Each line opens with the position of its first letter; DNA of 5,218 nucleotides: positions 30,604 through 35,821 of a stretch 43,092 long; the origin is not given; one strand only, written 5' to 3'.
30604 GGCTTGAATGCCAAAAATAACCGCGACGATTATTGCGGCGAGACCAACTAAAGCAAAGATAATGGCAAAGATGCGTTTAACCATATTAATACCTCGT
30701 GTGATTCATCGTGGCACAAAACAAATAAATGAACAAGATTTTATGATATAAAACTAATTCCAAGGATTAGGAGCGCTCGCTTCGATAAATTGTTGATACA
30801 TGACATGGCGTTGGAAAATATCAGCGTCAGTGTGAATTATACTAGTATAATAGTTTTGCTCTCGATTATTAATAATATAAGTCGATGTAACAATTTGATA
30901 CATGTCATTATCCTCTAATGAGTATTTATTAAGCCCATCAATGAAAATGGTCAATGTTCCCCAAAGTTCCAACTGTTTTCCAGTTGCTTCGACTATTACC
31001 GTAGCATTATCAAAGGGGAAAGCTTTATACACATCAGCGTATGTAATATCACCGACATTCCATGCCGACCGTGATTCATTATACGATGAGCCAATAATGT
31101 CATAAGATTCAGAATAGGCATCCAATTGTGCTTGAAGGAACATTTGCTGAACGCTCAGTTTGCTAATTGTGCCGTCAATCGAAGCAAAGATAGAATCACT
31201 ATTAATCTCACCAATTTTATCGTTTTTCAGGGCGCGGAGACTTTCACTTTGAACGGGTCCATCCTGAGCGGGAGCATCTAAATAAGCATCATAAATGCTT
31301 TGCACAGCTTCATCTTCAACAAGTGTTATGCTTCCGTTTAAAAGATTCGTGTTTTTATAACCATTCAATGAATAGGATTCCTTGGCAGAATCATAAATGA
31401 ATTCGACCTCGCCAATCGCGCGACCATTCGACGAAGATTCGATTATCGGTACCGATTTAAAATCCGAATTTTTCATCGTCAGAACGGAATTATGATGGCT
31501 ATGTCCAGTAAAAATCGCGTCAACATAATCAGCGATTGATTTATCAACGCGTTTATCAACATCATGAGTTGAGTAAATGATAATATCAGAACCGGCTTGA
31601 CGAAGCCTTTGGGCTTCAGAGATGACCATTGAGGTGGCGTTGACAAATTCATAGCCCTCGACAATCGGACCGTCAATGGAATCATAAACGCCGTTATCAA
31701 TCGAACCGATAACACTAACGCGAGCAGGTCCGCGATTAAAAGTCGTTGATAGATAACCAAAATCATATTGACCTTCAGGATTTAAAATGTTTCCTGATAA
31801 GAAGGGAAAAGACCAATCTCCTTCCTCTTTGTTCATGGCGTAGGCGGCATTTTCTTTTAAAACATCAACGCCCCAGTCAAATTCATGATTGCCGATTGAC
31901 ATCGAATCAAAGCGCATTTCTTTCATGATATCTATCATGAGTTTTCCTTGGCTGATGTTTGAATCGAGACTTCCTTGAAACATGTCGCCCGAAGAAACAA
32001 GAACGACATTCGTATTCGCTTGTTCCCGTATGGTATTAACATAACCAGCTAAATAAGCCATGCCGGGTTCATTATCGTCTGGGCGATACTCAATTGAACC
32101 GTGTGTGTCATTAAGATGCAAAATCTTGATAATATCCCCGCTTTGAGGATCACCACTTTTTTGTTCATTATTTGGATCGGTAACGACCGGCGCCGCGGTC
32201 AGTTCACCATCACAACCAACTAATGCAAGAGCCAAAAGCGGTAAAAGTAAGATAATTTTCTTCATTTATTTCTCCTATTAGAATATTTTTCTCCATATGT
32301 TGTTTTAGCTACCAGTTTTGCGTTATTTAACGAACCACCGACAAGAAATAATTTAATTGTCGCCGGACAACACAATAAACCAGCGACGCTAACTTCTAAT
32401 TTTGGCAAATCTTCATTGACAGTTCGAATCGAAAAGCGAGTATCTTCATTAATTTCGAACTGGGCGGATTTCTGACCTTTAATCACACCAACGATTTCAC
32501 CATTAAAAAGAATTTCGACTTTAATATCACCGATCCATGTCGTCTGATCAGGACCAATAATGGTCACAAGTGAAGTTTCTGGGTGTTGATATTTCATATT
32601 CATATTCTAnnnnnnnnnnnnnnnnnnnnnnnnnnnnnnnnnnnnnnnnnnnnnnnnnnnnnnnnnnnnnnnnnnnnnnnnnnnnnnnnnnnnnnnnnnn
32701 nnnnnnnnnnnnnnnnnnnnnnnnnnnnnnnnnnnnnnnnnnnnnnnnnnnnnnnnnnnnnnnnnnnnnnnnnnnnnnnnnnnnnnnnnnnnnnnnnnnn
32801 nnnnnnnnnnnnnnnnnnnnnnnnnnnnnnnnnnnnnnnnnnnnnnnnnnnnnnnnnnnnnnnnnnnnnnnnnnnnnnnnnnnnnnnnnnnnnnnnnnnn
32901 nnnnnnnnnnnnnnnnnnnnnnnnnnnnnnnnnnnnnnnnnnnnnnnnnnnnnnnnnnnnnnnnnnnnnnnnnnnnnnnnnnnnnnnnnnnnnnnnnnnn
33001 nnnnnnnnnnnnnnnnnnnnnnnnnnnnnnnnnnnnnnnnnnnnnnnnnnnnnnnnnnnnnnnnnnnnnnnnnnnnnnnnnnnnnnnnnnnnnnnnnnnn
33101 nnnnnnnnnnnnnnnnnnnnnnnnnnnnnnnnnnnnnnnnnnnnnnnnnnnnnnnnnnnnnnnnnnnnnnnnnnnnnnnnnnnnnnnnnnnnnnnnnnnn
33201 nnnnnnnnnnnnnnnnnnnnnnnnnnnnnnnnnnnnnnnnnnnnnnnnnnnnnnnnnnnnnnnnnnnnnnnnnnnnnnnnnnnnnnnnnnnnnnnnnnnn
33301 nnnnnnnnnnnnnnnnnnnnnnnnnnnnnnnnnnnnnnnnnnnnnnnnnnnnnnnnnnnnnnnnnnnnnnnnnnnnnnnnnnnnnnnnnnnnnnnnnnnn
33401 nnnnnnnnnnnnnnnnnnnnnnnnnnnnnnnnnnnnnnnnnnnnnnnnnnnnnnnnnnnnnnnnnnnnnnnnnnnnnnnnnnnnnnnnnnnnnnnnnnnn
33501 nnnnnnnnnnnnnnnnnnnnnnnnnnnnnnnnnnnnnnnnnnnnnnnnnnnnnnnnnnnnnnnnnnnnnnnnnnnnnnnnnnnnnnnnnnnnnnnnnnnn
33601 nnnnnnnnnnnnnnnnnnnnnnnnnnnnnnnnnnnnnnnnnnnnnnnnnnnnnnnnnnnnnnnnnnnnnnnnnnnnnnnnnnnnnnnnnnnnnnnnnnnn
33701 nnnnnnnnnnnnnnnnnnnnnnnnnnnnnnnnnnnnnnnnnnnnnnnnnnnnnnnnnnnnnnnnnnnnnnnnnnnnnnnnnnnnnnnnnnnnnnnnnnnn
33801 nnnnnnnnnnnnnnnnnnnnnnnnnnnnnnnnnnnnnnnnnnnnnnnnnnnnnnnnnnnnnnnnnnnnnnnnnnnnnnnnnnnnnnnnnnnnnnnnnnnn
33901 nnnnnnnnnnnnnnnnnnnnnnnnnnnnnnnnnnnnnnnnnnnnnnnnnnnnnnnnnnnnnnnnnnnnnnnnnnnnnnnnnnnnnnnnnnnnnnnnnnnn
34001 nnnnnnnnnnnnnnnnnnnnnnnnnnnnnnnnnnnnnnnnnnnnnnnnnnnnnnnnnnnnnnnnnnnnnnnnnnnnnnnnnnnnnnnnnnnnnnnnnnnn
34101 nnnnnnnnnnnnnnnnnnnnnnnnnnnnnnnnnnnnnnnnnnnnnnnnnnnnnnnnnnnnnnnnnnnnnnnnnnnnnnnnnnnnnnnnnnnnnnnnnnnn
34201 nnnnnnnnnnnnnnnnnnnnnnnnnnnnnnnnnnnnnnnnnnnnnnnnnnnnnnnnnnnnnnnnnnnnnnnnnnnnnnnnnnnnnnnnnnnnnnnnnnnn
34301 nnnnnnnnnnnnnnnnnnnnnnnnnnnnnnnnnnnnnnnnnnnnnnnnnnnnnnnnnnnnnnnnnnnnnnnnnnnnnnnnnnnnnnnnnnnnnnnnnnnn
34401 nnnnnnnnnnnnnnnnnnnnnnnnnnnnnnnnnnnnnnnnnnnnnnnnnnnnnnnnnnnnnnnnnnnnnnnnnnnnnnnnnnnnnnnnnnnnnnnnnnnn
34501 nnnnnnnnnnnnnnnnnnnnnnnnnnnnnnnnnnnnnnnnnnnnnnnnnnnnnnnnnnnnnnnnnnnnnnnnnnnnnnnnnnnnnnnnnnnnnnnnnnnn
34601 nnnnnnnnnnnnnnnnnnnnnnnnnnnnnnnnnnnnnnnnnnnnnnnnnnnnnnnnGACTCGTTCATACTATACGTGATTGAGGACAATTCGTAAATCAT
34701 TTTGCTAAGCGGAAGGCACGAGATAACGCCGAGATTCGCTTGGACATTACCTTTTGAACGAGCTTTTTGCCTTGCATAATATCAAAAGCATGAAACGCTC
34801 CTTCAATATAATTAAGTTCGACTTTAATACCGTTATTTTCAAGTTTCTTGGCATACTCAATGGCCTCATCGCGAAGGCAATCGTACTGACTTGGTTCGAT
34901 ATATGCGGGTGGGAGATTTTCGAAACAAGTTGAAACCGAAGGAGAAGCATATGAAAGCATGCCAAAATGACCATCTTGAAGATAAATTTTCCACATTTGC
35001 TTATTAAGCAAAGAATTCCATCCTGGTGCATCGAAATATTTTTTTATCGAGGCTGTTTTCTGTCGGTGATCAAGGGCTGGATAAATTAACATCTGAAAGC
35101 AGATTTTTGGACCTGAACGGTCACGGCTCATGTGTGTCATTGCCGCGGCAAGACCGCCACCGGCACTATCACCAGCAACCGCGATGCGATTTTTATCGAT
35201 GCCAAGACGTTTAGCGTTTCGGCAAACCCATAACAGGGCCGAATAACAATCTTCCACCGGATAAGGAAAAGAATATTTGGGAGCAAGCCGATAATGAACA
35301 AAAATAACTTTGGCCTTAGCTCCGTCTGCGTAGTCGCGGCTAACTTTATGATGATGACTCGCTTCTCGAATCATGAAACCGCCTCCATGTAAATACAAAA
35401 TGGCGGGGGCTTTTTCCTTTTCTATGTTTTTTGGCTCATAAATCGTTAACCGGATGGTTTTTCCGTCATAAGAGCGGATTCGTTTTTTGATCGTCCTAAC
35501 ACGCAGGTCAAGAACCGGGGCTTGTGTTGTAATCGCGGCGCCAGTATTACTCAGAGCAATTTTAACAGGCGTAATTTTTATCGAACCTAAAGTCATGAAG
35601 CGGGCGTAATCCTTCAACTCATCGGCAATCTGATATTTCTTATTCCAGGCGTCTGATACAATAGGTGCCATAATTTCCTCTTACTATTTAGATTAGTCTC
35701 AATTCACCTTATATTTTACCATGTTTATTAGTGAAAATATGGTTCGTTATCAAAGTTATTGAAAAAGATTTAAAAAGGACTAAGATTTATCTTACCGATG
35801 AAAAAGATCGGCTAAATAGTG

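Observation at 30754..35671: Tightly coupled esterase / HxxxDG acyltransferase / zinc-ribbon membrane protein / small protein / 5'-nucleotidase lipoprotein cluster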

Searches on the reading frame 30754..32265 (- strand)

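Call 3: search_protein_families(library=pfam, proteins=[window:30754-32265:-], max_evalue=0.01)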
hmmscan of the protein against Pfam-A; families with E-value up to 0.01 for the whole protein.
window:30754-32265:- (503 aa): 2 families
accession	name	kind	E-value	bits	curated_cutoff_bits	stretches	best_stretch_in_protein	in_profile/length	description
PF00149.33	Metallophos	-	5.7e-09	37.1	21.5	1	46-258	1-190/191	Calcineurin-like phosphoesterase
PF02872.23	5_nucleotid_C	-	6.9e-08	33.2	23.6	1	374-433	26-83/158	5'-nucleotidase, C-terminal domain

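Call 4: search_protein_families(library=ncbifam, proteins=[window:30754-32265:-], max_evalue=0.01)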
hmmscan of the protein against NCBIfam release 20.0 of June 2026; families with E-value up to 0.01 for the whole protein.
window:30754-32265:- (503 aa): 14 families
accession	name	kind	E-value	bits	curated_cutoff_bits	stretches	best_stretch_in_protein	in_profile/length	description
NF006934.0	PRK09419.1-1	subfamily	4.1e-30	104.2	1646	1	46-432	631-997/1174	multifunctional 2',3'-cyclic-nucleotide 2'-phosphodiesterase/3'-nucleotidase/5'-nucleotidase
NF007109.1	PRK09558.1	equivalog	1.3e-26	93.5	600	2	28-234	18-219/550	bifunctional UDP-sugar hydrolase/5'-nucleotidase UshA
NF040549.1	Nt5e_LPXTG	exception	3e-22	78.7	1050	1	32-160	85-201/731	cell surface ecto-5'-nucleotidase Nt5e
TIGR04486.1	thiosulf_SoxB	equivalog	1.4e-18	66.5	550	1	68-289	116-328/556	thiosulfohydrolase SoxB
TIGR01530.1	nadN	equivalog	1.2e-13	50.5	436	1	68-258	33-217/550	NAD nucleotidase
NF006937.0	PRK09419.1-4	equivalog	9.6e-13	46.4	2554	1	43-138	643-731/1411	multifunctional 2',3'-cyclic-nucleotide 2'-phosphodiesterase/3'-nucleotidase/5'-nucleotidase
NF006936.0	PRK09419.1-3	equivalog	3.8e-12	44.7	2542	1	43-137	701-802/1212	multifunctional 2',3'-cyclic-nucleotide 2'-phosphodiesterase/3'-nucleotidase/5'-nucleotidase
NF041198.1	UshA_like_PCGU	equivalog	8.7e-11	41.1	275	1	68-312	48-288/519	UshA-like (seleno)protein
NF006935.0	PRK09419.1-2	equivalog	3.8e-10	38.1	2801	1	46-138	669-752/1445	multifunctional 2',3'-cyclic-nucleotide 2'-phosphodiesterase/3'-nucleotidase/5'-nucleotidase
NF006938.0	PRK09420.1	equivalog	5.5e-10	38.3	486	1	64-164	48-147/648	bifunctional 2',3'-cyclic-nucleotide 2'-phosphodiesterase/3'-nucleotidase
TIGR01390.1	CycNucDiestase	equivalog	5.9e-08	31.7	883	1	65-143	27-112/626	2',3'-cyclic-nucleotide 2'-phosphodiesterase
NF047875.1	5nuc_LPXTG_Strp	exception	6.9e-06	24.8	1050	1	46-134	32-134/684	surface-anchored 5'-nucleotidase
NF008871.0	PRK11907.1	equivalog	7.6e-06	24.3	1266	1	33-261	104-356/814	bifunctional 2',3'-cyclic-nucleotide 2'-phosphodiesterase/3'-nucleotidase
NF006933.0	PRK09418.1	equivalog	8.5e-06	24.2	1419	1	62-138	61-150/780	bifunctional 2',3'-cyclic-nucleotide 2'-phosphodiesterase/3'-nucleotidase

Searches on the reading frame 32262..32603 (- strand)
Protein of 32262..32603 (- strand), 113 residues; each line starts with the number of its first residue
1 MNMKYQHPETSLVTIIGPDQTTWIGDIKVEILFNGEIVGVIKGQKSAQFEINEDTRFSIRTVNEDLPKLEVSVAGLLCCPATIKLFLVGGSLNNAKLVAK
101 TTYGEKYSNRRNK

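Call 3: search_protein_families(library=pfam, proteins=[window:32262-32603:-], max_evalue=0.01)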
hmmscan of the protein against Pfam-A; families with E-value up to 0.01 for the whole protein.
window:32262-32603:- (113 aa): 0 families

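Call 4: search_protein_families(library=ncbifam, proteins=[window:32262-32603:-], max_evalue=0.01)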
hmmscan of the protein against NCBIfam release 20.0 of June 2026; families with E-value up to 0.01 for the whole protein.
window:32262-32603:- (113 aa): 0 families

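Call 43: find_homologous_proteins(query=window:32262-32603:-, max_evalue=0.01)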
Query window:32262-32603:- (113 aa): 13 proteins with E <= 0.01 among 17 candidates.
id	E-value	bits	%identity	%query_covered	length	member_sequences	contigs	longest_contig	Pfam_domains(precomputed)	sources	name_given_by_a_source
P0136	8.2e-67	240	100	98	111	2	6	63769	-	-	-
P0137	7.5e-53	195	79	98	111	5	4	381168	-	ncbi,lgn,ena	-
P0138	2.2e-51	190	80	98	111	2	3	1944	-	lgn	-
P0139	5.9e-51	189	81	96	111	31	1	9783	-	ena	-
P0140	1.9e-45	171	68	98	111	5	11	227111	-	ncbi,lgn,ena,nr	ncbi:MAG: hypothetical protein PHT30_01085 [Bacilli bacterium]|nr:hypothetical protein [Bacilli bact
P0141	1.4e-44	168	67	100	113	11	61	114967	-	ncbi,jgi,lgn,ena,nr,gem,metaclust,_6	ncbi:MAG: hypothetical protein GX816_03005 [Erysipelotrichia bacterium]|jgi:hypothetical protein|nr:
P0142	7.3e-43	162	68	98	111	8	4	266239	-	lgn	-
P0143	2.7e-42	161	67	98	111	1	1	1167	-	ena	-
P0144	3.7e-42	160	68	97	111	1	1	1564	-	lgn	-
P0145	2.8e-41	157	67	98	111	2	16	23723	-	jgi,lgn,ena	jgi:hypothetical protein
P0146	5.4e-41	156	68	96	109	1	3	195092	-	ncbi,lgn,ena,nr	ncbi:MAG: hypothetical protein EOM77_00965 [Bacteroidia bacterium]|nr:hypothetical protein [Bacteroi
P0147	1.0e-37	146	61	96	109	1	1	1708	-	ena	-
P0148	1.4e-30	123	57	93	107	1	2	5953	-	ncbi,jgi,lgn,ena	ncbi:MAG: hypothetical protein WC282_02520 [Bacilli bacterium]|jgi:hypothetical protein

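Call 54: search_protein_representatives(alignment_id=A3)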
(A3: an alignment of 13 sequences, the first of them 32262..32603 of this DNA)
Query: 13 sequences, 111 profile positions. Proteins with E-value up to 0.001 (for the whole library): 4; up to 1e-10: 2; up to 1e-30: 1. The best 4 are listed.
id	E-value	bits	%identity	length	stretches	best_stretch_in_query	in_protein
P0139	7.2e-58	209.3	-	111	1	1-109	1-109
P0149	4.8e-27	110.0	-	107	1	1-107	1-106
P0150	8.5e-06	41.6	-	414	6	54-92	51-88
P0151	6.1e-04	35.7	-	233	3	47-73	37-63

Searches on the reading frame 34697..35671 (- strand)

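Call 3: search_protein_families(library=pfam, proteins=[window:34697-35671:-], max_evalue=0.01)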
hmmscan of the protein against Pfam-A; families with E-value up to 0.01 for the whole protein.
window:34697-35671:- (324 aa): 5 families
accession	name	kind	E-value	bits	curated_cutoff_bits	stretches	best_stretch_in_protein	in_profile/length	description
PF07859.19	Abhydrolase_3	-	8e-59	199.3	25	1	91-296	1-208/210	alpha/beta hydrolase fold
PF20434.5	BD-FAE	-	4.1e-21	75.9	26.8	1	75-184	1-112/215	BD-FAE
PF00135.34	COesterase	-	1e-11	45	27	1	74-181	87-203/515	Carboxylesterase family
PF00326.27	Peptidase_S9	-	0.0011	18.9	22.6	0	141-182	47-85/213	Prolyl oligopeptidase family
PF05448.18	AXE1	-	0.0027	17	21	0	158-185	173-200/321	Acetyl xylan esterase (AXE1)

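Call 4: search_protein_families(library=ncbifam, proteins=[window:34697-35671:-], max_evalue=0.01)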
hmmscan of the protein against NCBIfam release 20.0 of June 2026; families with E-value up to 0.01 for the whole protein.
window:34697-35671:- (324 aa): 13 families
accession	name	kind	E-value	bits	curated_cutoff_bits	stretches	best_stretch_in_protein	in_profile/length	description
NF058653.1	LipP1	equivalog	2.7e-69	233.3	350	1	58-301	43-284/300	LipP1 family hormone-sensitive lipase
NF033149.0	CHL_hydrolase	equivalog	2.8e-53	180.9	500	1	67-299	55-287/310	chloramphenicol hydrolase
NF007547.0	PRK10162.1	equivalog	2.1e-32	112.3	389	1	73-296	72-294/321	acetyl esterase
NF058651.1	GESAG_HSLs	subfamily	2.2e-25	89.3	430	1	69-300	50-274/296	GESAG motif subfamily hormone-sensitive lipase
NF058649.1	GTSAG_HSLs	subfamily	5.6e-20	72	380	1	63-296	65-288/312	GTSAG motif subfamily hormone-sensitive lipase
NF058650.1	GCSAG_HSLs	subfamily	5.5e-11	42.6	410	1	84-296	81-289/314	GCSAG motif subfamily hormone-sensitive lipase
NF042968.1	AcxylEst_AxeA1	equivalog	1.4e-09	36.8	700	1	67-207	31-164/459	acetylxylan esterase AxeA1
NF052620.1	AryltfaseLP1002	equivalog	3.8e-07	29.7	300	1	79-179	22-124/265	lp_1002 family arylesterase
NF052354.1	EstLipQMycob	equivalog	4e-07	29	700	1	70-179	146-256/418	esterase LipQ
NF050058.1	e_dPHAscl_type1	hypoth_equivalog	1.3e-06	28.1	150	1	154-180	97-123/276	extracellular catalytic domain type 1 short-chain-length polyhydroxyalkanoate depolymerase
NF052352.1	TriaclglyLipLipYMycb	equivalog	4.2e-06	26.2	450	1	161-299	257-380/397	triacylglycerol lipase LipY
NF058665.1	HaHSL_fam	equivalog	2.8e-05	23.6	320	1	70-181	46-147/260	hormone-sensitive lipase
NF041556.1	tannase_B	equivalog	0.005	16.2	300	0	139-179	133-173/463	subtype B tannase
